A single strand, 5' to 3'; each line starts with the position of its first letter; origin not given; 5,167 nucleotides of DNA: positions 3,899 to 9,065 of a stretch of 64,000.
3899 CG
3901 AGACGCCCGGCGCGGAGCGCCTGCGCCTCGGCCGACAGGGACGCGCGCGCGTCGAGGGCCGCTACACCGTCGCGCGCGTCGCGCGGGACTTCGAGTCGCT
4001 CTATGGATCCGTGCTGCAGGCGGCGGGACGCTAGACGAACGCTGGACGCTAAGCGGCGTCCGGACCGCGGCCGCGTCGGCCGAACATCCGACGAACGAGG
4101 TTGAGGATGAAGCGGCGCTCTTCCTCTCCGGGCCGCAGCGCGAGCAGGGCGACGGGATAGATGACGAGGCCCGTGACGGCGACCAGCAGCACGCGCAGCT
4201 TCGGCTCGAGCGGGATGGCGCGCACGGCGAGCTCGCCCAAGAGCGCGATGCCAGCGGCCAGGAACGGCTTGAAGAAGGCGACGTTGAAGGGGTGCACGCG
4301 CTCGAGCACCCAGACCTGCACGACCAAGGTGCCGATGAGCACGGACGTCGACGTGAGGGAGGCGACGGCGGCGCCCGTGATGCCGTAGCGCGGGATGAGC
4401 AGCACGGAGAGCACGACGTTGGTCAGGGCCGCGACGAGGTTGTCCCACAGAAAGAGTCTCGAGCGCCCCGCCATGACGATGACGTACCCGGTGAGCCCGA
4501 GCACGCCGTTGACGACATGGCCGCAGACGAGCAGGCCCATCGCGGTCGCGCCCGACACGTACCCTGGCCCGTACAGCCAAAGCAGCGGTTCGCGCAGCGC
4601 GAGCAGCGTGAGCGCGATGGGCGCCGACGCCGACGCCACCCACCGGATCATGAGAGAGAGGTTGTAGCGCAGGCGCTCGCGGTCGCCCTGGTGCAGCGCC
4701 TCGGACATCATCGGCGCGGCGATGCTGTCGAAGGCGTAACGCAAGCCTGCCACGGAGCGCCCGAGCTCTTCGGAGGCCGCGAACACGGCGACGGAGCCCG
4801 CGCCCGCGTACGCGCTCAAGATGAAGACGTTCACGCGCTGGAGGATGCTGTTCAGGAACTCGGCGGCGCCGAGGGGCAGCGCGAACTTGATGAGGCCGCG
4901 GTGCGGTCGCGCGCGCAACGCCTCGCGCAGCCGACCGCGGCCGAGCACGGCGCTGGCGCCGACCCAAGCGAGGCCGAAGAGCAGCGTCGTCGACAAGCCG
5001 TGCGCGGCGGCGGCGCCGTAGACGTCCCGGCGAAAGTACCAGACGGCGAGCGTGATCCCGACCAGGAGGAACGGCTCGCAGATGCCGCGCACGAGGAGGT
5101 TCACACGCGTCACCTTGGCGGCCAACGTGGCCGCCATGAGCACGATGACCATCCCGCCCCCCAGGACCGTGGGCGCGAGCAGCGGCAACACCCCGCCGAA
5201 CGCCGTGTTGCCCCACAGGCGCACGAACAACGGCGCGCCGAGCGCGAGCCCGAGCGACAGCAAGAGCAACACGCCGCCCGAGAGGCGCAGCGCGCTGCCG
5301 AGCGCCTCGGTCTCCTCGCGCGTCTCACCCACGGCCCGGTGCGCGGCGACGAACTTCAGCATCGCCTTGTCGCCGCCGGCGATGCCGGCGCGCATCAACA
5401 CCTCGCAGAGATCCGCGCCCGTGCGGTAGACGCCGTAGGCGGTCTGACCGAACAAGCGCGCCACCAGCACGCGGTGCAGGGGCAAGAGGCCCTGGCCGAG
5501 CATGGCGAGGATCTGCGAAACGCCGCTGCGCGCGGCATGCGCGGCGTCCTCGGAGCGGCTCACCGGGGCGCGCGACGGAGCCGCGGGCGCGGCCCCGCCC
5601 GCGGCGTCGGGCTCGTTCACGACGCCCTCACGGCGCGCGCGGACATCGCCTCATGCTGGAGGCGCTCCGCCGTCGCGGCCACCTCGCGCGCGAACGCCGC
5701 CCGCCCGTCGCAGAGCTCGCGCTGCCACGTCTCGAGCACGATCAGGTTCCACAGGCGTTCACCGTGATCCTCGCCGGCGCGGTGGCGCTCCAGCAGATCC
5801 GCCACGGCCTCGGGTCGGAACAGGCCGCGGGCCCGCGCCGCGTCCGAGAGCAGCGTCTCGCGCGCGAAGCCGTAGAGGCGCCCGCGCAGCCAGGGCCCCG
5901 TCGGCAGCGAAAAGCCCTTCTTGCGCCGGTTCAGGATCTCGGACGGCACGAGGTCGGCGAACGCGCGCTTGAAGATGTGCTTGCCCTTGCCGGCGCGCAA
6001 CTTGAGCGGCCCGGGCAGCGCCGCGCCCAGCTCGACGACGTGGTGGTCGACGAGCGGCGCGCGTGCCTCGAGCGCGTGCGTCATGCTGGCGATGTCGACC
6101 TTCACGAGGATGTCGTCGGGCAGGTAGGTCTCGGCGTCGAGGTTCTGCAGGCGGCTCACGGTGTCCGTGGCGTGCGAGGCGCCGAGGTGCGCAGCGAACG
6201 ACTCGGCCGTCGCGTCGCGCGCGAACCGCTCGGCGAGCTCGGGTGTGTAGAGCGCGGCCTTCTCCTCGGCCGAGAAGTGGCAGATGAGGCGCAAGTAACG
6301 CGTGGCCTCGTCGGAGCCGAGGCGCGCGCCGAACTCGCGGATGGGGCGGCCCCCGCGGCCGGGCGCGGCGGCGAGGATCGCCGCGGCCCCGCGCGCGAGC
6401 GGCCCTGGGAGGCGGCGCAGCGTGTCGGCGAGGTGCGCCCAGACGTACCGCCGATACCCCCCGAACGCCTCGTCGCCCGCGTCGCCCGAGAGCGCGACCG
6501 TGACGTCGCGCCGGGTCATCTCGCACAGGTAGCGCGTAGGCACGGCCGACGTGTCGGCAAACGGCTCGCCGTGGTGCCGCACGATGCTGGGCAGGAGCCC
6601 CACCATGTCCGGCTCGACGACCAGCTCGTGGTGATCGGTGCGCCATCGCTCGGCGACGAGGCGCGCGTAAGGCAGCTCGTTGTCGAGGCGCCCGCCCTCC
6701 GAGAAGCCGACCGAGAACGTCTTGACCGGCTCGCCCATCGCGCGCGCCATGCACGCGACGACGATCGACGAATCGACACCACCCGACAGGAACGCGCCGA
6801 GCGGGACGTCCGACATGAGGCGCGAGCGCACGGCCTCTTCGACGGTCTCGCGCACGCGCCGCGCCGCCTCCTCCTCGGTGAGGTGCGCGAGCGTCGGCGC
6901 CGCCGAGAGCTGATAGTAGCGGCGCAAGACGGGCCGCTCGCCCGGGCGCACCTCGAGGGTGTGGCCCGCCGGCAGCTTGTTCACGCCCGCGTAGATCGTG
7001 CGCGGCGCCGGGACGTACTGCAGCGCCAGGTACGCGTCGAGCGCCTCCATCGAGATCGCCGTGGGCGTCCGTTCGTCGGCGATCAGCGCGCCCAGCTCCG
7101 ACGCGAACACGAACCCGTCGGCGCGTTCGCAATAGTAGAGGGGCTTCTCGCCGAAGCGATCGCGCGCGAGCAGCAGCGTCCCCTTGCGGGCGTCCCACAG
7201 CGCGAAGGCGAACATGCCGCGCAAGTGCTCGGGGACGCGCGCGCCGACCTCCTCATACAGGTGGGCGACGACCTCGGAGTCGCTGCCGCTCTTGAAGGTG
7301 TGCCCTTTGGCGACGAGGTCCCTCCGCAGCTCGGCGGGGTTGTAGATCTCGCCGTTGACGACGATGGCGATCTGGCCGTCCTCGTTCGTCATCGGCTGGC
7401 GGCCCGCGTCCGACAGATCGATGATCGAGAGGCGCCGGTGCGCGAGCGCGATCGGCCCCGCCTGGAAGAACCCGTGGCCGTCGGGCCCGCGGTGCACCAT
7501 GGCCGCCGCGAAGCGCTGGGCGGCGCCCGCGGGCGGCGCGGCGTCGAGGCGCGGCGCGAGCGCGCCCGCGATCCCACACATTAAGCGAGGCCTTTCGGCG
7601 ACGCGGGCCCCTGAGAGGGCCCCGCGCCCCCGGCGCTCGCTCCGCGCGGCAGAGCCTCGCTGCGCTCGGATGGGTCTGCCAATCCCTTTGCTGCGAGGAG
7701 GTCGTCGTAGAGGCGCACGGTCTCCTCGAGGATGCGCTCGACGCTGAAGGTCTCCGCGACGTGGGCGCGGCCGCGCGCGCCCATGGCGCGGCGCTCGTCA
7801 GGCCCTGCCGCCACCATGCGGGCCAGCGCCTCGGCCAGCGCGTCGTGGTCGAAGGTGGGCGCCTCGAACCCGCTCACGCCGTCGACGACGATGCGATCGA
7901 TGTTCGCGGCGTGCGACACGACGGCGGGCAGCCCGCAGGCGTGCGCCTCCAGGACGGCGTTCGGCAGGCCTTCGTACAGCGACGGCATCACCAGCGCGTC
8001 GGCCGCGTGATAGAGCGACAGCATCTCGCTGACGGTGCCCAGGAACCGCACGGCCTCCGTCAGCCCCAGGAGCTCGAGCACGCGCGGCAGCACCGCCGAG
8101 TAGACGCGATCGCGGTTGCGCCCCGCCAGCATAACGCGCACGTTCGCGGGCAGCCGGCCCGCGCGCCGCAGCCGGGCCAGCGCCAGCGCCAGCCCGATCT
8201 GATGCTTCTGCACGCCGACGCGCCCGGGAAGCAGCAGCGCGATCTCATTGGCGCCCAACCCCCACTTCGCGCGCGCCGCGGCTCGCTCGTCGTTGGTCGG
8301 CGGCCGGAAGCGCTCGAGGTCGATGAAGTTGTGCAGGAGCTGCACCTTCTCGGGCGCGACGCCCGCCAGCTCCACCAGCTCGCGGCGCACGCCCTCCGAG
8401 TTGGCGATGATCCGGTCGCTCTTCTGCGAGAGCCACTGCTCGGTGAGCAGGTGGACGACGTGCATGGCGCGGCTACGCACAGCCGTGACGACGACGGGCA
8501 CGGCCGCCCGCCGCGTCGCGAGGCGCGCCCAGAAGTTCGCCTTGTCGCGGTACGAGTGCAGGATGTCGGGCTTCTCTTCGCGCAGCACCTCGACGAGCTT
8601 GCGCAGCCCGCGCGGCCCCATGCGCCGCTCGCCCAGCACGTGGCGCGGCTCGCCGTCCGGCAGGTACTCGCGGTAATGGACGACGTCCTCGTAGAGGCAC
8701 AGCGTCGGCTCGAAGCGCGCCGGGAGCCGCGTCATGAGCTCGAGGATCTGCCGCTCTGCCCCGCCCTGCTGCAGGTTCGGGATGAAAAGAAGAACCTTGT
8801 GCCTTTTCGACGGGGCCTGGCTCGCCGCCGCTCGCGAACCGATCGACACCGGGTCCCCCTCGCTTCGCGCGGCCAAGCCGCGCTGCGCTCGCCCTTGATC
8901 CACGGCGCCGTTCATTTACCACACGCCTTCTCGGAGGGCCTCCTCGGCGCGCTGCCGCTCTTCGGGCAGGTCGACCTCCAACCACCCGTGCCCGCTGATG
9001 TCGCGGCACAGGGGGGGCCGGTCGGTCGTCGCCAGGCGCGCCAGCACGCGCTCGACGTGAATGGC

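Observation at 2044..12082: Polysaccharide locus combining an AsnB-type amidotransferase, an NTP-transferase plus HAD phosphatase pair and an Omp85-like barrel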

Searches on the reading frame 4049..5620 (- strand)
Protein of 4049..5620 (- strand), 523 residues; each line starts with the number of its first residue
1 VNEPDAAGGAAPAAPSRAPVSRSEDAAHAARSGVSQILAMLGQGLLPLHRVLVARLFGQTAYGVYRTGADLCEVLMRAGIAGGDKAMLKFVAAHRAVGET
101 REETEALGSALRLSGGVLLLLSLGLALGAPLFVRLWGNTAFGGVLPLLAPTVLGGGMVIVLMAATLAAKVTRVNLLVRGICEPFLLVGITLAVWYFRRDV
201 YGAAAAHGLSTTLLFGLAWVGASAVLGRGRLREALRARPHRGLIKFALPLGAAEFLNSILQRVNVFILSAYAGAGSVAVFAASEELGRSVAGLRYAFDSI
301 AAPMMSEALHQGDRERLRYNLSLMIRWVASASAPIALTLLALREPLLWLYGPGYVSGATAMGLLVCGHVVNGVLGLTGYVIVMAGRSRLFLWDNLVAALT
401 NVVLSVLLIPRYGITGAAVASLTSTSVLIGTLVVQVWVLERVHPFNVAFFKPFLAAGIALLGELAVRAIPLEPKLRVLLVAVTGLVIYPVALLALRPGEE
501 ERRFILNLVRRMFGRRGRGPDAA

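Call 6: search_protein_families(library=pfam, proteins=[window:4049-5620:-], max_evalue=0.01)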
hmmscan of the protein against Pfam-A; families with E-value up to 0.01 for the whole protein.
window:4049-5620:- (523 aa): 3 families
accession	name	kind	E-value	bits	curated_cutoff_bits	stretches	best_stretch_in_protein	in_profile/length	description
PF01943.22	Polysacc_synt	-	4e-10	40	28.2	1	39-307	12-272/274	Polysaccharide biosynthesis protein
PF13440.11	Polysacc_synt_3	-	5.5e-08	32.8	23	1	119-347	59-280/293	Polysaccharide biosynthesis protein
PF01554.23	MatE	-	0.00069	19.8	24.9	1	249-406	1-160/161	MatE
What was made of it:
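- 4049..5620 (-): MOP-superfamily (Wzx-like) flippase. PF01943 scores 40 bits, above the cut-off of 28.2 (call 6).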

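Call 7: search_protein_families(library=ncbifam, proteins=[window:4049-5620:-], max_evalue=0.001)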
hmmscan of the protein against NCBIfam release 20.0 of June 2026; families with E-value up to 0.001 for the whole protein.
window:4049-5620:- (523 aa): 3 families
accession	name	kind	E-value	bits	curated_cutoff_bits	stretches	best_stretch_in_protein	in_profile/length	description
NF058658.1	Oglyco_Wzx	exception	6.6e-08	32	720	1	236-438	203-401/478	O-glycosylation flippase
NF052396.1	MATE_WgkD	equivalog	1.3e-06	27.7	510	1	387-429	152-200/428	tryglysin-associated MATE efflux transporter WgkD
NF050818.1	PolSacchBiosHfsF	equivalog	5.3e-06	25.7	700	1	186-496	155-461/468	polysaccharide biosynthesis protein HfsF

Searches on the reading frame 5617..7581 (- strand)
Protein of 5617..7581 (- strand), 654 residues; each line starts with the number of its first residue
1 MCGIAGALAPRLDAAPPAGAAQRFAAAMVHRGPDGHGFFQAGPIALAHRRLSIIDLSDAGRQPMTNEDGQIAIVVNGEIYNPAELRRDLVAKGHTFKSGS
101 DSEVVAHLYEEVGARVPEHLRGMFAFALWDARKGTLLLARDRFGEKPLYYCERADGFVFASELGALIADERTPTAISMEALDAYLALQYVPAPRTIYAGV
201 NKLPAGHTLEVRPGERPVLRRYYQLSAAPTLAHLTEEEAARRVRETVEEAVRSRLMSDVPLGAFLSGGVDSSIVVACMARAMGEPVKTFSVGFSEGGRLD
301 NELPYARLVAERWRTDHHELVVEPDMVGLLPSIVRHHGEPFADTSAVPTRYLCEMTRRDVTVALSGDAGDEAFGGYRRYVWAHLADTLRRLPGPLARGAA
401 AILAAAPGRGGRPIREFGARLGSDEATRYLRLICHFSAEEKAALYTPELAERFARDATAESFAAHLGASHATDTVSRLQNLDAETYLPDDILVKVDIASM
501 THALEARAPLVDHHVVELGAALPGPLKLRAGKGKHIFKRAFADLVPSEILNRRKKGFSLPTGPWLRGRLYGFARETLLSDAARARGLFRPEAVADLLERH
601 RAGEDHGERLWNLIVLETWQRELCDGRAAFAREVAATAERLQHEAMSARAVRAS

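Call 6: search_protein_families(library=pfam, proteins=[window:5617-7581:-], max_evalue=0.01)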
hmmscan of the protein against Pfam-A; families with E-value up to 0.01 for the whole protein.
window:5617-7581:- (654 aa): 4 families
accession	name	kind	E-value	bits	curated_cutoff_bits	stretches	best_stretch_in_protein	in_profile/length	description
PF00733.27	Asn_synthase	-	9.2e-100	335.2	21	1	243-621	2-354/354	Asparagine synthase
PF13537.11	GATase_7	-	5.3e-47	159.3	25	1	48-167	1-122/123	Glutamine amidotransferase domain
PF13522.11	GATase_6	-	4.2e-44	150.2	27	1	33-162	1-130/130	Glutamine amidotransferase domain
PF12481.13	DUF3700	-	2e-05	24.6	27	1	116-163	125-172/228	Aluminium induced protein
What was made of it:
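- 5617..7581 (-): Glutamine-hydrolysing AsnB-type amidotransferase. Asn_synthase E = 9e-100 plus a GATase_7 domain (call 6).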

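Call 7: search_protein_families(library=ncbifam, proteins=[window:5617-7581:-], max_evalue=0.001)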
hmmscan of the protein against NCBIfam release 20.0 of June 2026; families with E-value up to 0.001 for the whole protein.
window:5617-7581:- (654 aa): 10 families
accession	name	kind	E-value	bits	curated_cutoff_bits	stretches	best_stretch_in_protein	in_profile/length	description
TIGR03108.1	eps_aminotran_1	hypoth_equivalog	3e-179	597.7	816.9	1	1-619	1-624/628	XrtA/PEP-CTERM system amidotransferase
TIGR01536.1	asn_synth_AEB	equivalog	3.5e-138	461.8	267.1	1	2-557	1-517/517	asparagine synthase (glutamine-hydrolyzing)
TIGR03104.1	trio_amidotrans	equivalog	3.8e-138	461.3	570.1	2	1-380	1-384/589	N-acetylglutaminylglutamine amidotransferase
NF006949.0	PRK09431.1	equivalog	4.1e-89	299.6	499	3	1-169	1-168/554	asparagine synthase B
NF033535.1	lass_lactam_cya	exception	7.7e-75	252.7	525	2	1-372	1-375/668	lasso peptide isopeptide bond-forming cyclase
NF033561.1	macrolact_Ik_Al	subfamily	2e-24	86.1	300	1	112-605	71-539/561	albusnodin/ikarugamycin family macrolactam cyclase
TIGR01135.1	glmS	equivalog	1.9e-12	46.5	418.05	1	61-171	84-202/607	glutamine--fructose-6-phosphate transaminase (isomerizing)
TIGR01134.1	purF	equivalog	2.3e-12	47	350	1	45-169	67-202/432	amidophosphoribosyltransferase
NF001484.0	PRK00331.1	subfamily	2.7e-12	45.9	381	1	59-172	83-204/601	isomerizing glutamine--fructose-6-phosphate transaminase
TIGR00364.1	TIGR00364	equivalog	0.0004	20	150.3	0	264-320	4-57/201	7-cyano-7-deazaguanine synthase QueC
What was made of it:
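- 5617..7581 (-): TIGR03108 scores 597.7 bits, below its cut-off of 816.9 (call 7).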

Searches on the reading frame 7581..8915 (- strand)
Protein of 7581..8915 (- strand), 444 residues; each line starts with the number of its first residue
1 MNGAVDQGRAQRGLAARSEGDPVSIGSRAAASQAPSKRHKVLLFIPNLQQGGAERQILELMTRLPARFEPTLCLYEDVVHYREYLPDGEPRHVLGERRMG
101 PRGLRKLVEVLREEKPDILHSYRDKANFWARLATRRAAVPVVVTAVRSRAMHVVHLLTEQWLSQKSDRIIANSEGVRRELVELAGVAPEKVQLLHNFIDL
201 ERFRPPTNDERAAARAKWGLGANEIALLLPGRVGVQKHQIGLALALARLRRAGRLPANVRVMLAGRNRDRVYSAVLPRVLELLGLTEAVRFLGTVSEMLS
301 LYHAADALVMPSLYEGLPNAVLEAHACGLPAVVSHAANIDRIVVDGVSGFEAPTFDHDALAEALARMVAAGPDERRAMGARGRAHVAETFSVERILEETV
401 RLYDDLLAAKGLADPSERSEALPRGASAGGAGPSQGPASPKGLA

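Call 6: search_protein_families(library=pfam, proteins=[window:7581-8915:-], max_evalue=0.01)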
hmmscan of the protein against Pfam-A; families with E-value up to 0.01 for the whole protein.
window:7581-8915:- (444 aa): 7 families
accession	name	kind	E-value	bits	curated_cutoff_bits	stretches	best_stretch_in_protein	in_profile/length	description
PF00534.26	Glycos_transf_1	-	1.8e-25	89.9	26.4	1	212-384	3-171/172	Glycosyl transferases group 1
PF13692.12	Glyco_trans_1_4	-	2.4e-25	89.9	27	1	227-368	4-140/142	Glycosyl transferases group 1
PF13439.12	Glyco_transf_4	-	1.8e-23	83.8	28.5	1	51-202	2-170/170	Glycosyltransferase Family 4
PF13579.12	Glyco_trans_4_4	-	3.3e-14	53.9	29.7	1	51-196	1-157/158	Glycosyl transferase 4-like domain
PF13524.12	Glyco_trans_1_2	-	7.2e-08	32.9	25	1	275-398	27-141/144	Glycosyl transferase-like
PF20706.3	GT4-conflict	-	1.3e-07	31.4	26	1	202-336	176-313/385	Family 4 Glycosyltransferase in conflict systems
PF13477.12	Glyco_trans_4_2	-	0.001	19.7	23.4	1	105-173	64-139/139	Glycosyl transferase 4-like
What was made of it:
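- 7581..8915 (-): GT4 glycosyltransferase 'GT4b'. It is translationally coupled upstream to the cytidylyltransferase and downstream to AsnB. Pfam (call 6).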

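Call 7: search_protein_families(library=ncbifam, proteins=[window:7581-8915:-], max_evalue=0.001)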
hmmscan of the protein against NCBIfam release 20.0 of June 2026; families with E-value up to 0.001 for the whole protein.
window:7581-8915:- (444 aa): 27 families (the best 25 are shown)
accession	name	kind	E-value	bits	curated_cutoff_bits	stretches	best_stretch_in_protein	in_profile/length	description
TIGR03088.1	stp2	hypoth_equivalog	1.6e-40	139.3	409.05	1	44-407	7-374/374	TIGR03088 family PEP-CTERM/XrtA system glycosyltransferase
TIGR02149.1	glgA_Coryne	subfamily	1.1e-30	107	302.4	1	159-406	138-390/391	glycogen synthase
TIGR03449.1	mycothiol_MshA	equivalog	4.7e-28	98.2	462.5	1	155-407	154-404/406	D-inositol-3-phosphate glycosyltransferase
NF041876.1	EPS_EpsE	equivalog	4.9e-24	85.3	400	1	182-394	179-384/389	exopolysaccharide biosynthesis GT4 family glycosyltransferase EpsE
TIGR03999.1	thiol_BshA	equivalog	8.6e-23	80.9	273.7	1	106-407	75-374/375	N-acetyl-alpha-D-glucosaminyl L-malate synthase BshA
TIGR04047.1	MSMEG_0565_glyc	hypoth_equivalog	8e-22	77.8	259.85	1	164-403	137-371/373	MSMEG_0565 family glycosyltransferase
NF011726.0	PRK15179.1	equivalog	5.2e-19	68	733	1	103-404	388-692/694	Vi polysaccharide biosynthesis protein TviE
NF038229.1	Glyco4_Geo_Pelo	equivalog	1.4e-18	67.1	400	1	107-407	47-337/338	GPMC system family 4 glycosyltransferase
TIGR04063.1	stp3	hypoth_equivalog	1.4e-18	67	442.05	1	76-406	53-395/397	TIGR04063 family PEP-CTERM/XrtA system glycosyltransferase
NF050063.1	ProtGlycPglJ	equivalog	4.3e-16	59.1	500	1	139-369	119-331/363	N-acetylgalactosamine-N,N'-diacetylbacillosaminyl-diphospho-undecaprenol 4-alpha-N-acetylgalactosaminyltransferase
NF053787.1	GlcN_PG_synth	equivalog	1.3e-15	57.1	480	1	104-407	71-360/361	N-acetylglucosaminyl phosphatidylglycerol synthase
NF041010.1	glycosy_Agl16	equivalog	2.3e-15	56.3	575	1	136-406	102-351/352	glycosylation protein Agl16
NF038295.1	EPS_HpsP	equivalog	3.6e-15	55.8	550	1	208-406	191-387/388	hormogonium polysaccharide biosynthesis glycosyltransferase HpsP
TIGR04157.1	glyco_rSAM_CFB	subfamily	1.1e-14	54.3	400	1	159-402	163-405/406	TIGR04157 family glycosyltransferase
NF038011.1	PelF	equivalog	1.3e-09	37.6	100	1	164-341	256-420/489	GT4 family glycosyltransferase PelF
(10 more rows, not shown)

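Call 99: search_solved_structures(query=window:7581-8915:-, max_evalue=1e-8)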
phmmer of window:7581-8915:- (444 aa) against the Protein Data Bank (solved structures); distinct sequences matched with E-value up to 1e-8: 11.
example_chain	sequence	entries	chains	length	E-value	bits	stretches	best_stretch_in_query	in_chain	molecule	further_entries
6kih_A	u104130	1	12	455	2.3e-16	63.1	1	156-427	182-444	Tll1590 protein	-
6tvp_A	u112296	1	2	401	6.5e-15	58.3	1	158-405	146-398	Alpha-maltose-1-phosphate synthase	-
3c4q_A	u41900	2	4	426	2.8e-14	56.2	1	157-411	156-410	Predicted glycosyltransferases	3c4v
3c48_A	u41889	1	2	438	3.2e-14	56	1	157-411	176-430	Predicted glycosyltransferases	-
3okc_A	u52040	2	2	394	2.1e-13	53.3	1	193-397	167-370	GDP-mannose-dependent alpha-(1-6)-phosphatidylinositol monomannoside mannosyltransferase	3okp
3oka_A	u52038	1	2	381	2.2e-13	53.3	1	193-397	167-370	GDP-mannose-dependent alpha-(1-6)-phosphatidylinositol monomannoside mannosyltransferase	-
5d00_A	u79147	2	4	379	9.6e-11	44.5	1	106-407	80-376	N-acetyl-alpha-D-glucosaminyl L-malate synthase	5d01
2jjm_A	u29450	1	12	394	9.7e-11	44.5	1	106-407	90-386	GLYCOSYL TRANSFERASE, GROUP 1 FAMILY PROTEIN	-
3mbo_A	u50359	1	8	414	1.1e-10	44.3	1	106-407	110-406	Glycosyltransferase, group 1 family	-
7mi0_A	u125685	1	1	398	1.7e-10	43.7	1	38-407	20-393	Glycosyltransferase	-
7qsg_A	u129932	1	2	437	2.6e-10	43.1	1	278-408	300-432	D-inositol 3-phosphate glycosyltransferase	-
